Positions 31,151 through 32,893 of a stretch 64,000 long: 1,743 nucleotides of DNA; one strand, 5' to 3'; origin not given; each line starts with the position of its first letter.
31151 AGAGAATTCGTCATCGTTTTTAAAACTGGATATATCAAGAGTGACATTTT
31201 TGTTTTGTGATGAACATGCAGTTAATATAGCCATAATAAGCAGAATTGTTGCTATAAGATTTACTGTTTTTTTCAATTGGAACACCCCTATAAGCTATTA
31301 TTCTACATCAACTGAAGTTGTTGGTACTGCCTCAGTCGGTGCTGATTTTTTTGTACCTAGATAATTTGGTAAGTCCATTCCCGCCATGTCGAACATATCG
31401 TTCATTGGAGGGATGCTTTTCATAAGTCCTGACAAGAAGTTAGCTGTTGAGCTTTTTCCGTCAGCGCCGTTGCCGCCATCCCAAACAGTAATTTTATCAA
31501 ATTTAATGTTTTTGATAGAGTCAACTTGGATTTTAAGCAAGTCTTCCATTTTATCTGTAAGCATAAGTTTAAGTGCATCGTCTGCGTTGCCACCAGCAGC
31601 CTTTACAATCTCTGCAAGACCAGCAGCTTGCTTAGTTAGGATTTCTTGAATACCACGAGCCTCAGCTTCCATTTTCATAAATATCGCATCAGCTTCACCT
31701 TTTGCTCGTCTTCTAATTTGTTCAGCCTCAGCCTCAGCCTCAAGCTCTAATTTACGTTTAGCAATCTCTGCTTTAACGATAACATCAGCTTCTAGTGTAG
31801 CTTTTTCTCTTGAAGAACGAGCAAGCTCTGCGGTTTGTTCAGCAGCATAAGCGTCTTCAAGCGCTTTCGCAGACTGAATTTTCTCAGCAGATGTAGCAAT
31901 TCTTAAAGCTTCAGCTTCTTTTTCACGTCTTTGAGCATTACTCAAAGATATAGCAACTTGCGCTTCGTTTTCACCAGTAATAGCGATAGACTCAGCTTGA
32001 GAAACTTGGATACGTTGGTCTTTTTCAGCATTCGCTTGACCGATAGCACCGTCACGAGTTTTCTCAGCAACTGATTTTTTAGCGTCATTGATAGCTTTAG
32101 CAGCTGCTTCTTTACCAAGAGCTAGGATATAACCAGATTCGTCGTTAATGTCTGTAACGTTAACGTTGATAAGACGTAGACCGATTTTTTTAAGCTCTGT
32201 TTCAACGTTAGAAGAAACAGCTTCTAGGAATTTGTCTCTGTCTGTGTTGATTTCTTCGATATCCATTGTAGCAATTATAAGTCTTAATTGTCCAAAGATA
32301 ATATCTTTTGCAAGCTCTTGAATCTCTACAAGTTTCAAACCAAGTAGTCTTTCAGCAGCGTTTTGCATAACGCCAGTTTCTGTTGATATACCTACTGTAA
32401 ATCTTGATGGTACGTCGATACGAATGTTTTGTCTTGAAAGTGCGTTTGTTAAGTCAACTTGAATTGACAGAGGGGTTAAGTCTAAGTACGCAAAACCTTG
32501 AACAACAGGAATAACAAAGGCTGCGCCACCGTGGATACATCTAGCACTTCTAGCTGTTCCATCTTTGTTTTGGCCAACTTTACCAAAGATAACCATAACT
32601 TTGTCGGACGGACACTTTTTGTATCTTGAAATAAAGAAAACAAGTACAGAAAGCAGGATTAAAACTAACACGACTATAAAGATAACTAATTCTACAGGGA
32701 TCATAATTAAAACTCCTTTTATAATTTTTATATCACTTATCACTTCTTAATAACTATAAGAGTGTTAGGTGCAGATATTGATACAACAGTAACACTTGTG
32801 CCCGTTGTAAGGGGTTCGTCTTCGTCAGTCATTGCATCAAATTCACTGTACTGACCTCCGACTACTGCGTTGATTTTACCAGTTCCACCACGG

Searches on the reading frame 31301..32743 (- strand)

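Call 17: search_protein_families(library=pfam, proteins=[window:31301-32743:-], max_evalue=0.001)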
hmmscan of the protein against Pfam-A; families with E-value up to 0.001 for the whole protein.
window:31301-32743:- (481 aa): 1 family
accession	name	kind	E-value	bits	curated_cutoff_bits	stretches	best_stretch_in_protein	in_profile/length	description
PF01145.31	Band_7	-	6.1e-24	85.5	23.6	1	46-229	5-175/176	SPFH domain / Band 7 family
